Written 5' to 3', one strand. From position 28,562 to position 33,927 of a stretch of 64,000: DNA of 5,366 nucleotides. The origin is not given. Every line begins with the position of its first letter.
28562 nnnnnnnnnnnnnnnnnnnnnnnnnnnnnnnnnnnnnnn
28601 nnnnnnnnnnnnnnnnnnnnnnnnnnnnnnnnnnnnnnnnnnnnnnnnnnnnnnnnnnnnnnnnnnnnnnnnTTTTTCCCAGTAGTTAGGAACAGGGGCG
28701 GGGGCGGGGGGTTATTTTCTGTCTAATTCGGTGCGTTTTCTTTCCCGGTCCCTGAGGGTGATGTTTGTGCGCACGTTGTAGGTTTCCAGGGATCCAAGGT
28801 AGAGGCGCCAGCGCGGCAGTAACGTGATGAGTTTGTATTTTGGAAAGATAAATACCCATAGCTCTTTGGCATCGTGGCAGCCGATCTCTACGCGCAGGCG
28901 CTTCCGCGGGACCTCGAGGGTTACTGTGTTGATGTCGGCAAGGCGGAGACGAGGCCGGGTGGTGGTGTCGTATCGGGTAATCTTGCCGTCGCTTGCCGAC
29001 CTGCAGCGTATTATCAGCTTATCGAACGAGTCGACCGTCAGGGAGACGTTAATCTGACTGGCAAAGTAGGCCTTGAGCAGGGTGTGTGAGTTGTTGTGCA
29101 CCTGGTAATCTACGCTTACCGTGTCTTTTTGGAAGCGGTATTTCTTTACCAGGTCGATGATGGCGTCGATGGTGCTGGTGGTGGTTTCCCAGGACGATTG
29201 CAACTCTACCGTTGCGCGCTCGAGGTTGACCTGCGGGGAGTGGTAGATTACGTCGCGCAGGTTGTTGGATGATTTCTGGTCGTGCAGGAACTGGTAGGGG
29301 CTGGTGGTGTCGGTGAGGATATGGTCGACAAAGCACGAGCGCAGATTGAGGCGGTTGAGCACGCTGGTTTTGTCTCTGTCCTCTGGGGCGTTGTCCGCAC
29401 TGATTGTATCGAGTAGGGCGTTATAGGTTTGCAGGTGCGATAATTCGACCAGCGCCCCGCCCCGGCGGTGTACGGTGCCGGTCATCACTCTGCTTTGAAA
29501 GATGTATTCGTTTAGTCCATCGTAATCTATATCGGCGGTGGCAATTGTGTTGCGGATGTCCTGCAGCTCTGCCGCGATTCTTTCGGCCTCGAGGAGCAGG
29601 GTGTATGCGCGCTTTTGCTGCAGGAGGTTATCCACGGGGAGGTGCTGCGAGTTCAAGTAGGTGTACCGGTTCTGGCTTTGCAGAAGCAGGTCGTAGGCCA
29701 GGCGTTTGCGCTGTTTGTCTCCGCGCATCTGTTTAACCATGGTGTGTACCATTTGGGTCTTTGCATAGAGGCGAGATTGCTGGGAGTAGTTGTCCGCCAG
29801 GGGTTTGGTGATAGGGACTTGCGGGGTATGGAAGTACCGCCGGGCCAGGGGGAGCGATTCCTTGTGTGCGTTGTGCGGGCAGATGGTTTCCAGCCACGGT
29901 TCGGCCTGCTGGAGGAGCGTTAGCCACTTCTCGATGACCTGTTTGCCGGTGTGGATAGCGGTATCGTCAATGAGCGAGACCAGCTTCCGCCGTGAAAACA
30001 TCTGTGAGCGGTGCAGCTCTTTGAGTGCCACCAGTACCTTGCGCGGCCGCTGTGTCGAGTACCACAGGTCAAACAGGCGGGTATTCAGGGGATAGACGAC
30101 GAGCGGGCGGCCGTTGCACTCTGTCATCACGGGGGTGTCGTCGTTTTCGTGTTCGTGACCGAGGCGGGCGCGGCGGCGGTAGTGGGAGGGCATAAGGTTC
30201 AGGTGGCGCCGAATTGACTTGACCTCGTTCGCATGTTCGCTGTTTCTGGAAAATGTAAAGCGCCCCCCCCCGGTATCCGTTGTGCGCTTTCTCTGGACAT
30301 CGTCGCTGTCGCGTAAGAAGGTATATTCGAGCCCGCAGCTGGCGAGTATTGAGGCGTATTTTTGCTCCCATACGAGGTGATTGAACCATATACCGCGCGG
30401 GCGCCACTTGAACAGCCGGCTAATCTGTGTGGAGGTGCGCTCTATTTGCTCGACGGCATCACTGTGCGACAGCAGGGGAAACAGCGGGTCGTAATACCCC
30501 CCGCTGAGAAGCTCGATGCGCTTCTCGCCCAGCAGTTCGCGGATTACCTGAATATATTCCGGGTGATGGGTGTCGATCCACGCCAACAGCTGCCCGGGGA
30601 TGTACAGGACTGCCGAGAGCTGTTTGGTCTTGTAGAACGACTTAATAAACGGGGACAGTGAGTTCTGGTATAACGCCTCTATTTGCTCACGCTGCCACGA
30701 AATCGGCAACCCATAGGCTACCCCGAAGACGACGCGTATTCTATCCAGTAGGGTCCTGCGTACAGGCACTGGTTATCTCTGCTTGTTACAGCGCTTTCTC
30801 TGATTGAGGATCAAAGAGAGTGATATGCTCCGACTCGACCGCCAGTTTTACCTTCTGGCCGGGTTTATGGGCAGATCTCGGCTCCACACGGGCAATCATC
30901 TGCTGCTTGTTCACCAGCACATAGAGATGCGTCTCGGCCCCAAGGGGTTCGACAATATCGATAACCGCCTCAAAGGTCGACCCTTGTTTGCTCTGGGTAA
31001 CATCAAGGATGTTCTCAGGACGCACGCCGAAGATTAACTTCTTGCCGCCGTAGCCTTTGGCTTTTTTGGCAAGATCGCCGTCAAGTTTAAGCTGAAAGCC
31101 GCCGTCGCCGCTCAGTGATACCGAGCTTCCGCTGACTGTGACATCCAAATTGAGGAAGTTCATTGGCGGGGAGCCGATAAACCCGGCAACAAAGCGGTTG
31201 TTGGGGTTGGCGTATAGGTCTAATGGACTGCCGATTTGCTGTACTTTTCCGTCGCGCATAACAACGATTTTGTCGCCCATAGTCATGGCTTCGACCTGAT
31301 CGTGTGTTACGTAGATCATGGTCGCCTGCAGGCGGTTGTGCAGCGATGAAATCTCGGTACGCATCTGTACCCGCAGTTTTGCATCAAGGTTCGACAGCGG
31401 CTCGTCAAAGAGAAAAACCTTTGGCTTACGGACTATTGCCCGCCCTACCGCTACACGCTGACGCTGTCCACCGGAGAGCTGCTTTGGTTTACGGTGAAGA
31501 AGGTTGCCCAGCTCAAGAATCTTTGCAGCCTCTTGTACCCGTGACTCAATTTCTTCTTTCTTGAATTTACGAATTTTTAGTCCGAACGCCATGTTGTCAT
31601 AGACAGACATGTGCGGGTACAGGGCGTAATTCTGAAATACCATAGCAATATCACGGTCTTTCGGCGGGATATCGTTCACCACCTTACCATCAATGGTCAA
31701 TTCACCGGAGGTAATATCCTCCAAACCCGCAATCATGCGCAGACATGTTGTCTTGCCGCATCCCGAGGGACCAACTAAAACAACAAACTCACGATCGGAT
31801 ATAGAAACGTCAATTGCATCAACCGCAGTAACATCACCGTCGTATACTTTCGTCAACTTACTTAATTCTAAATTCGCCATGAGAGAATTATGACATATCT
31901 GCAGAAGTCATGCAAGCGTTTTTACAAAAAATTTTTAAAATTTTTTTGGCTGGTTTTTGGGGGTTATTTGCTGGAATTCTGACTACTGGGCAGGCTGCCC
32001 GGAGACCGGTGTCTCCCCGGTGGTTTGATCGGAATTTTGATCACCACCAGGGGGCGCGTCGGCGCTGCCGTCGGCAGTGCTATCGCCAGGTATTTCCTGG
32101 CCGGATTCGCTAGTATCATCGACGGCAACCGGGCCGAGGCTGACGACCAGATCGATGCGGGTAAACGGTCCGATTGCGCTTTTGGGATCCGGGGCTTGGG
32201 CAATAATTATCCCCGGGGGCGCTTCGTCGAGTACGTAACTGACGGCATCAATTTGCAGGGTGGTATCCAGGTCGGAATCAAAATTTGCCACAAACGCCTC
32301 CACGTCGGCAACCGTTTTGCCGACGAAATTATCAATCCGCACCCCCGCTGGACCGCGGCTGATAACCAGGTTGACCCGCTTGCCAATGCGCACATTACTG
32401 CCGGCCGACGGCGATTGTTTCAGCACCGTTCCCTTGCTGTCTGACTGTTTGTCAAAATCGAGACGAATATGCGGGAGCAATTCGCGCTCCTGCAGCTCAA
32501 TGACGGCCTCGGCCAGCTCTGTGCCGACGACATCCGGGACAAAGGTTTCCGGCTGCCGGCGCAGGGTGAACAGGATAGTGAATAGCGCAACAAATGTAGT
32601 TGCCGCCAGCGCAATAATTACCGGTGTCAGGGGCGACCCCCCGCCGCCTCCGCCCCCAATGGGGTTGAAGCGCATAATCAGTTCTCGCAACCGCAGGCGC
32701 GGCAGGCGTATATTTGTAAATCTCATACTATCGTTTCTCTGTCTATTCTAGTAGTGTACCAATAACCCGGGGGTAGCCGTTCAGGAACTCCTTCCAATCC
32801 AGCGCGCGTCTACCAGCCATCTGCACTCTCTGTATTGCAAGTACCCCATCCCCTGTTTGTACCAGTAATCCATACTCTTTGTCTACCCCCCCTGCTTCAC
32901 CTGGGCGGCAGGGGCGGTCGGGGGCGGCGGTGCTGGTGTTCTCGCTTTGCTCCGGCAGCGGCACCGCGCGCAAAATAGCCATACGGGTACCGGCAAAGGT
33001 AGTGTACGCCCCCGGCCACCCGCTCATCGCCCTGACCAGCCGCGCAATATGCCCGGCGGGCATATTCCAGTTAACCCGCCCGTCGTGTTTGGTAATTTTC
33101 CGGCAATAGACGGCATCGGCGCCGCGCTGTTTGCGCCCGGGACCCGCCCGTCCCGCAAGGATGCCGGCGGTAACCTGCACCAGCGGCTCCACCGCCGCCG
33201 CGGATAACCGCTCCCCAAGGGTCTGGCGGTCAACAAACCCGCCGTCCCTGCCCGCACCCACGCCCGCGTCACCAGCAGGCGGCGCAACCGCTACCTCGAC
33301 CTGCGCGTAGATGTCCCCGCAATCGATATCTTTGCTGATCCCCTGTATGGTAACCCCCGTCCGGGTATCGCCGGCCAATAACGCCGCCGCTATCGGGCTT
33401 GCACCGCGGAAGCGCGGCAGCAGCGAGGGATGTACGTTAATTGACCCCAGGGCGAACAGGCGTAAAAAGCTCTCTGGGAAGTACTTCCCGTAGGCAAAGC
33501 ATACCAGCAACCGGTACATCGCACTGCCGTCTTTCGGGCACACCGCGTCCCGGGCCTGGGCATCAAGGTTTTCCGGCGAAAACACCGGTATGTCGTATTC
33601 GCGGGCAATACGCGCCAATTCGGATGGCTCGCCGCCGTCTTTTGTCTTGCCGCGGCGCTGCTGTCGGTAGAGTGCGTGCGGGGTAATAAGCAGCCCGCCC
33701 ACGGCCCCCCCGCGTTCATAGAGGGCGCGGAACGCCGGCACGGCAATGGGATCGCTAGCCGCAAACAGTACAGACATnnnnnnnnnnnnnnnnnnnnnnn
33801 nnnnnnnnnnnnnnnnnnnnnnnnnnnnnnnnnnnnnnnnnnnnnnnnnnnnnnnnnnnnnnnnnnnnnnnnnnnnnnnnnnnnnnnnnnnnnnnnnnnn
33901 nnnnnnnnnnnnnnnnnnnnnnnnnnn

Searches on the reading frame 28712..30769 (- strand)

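Call 20: search_protein_families(library=pfam, proteins=[window:28712-30769:-], max_evalue=0.001)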
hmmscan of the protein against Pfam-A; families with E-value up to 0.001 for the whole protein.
window:28712-30769:- (685 aa): 3 families
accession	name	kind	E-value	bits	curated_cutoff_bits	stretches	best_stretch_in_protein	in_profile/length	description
PF03065.20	Glyco_hydro_57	-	4.4e-23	82.5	21.2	1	25-162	35-181/291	Glycosyl hydrolase family 57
PF09095.17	AmyA-gluTrfs_C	-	6e-09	36.3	22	1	477-592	95-204/284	Alpha-amylase/4-alpha-glucanotransferase, C-terminal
PF01074.27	Glyco_hydro_38N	-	0.0008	19.3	25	0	59-151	49-142/270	Glycosyl hydrolases family 38 N-terminal domain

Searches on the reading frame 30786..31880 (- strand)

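Call 20: search_protein_families(library=pfam, proteins=[window:30786-31880:-], max_evalue=0.001)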
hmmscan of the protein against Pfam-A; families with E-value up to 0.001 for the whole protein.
window:30786-31880:- (364 aa): 8 families
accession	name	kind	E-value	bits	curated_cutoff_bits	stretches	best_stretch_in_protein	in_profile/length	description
PF00005.33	ABC_tran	-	1.7e-33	116.5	25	1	21-162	2-136/137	ABC transporter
PF17912.7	OB_MalK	-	7.9e-13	49.5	27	1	236-291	1-53/53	MalK OB fold domain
PF08402.16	TOBE_2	-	9.3e-10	38.9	21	1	285-356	2-76/76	TOBE domain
PF03459.23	TOBE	-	1.2e-08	35.5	22.3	1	301-353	5-62/64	TOBE domain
PF02463.25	SMC_N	-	2.8e-06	27.4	40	1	29-210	23-216/220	RecF/RecN/SMC N terminal domain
PF13401.12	AAA_22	-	0.00016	22.5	27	1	29-74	4-33/130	AAA domain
PF13304.12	AAA_21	-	0.00022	21.8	27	0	32-56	1-25/304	AAA domain, putative AbiEii toxin, Type IV TA system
PF03215.21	Rad17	-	0.00066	20.1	23.8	1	28-98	43-113/186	Rad17 P-loop domain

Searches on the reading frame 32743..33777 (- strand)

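Call 20: search_protein_families(library=pfam, proteins=[window:32743-33777:-], max_evalue=0.001)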
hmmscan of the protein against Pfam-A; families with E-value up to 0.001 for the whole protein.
window:32743-33777:- (344 aa): 2 families
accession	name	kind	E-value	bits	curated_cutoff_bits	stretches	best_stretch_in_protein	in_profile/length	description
PF02911.23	Formyl_trans_C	-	6.6e-28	97.3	21.1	1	227-335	1-99/100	Formyl transferase, C-terminal domain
PF00551.24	Formyl_trans_N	-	7.1e-24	85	26.1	1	89-166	81-158/181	Formyl transferase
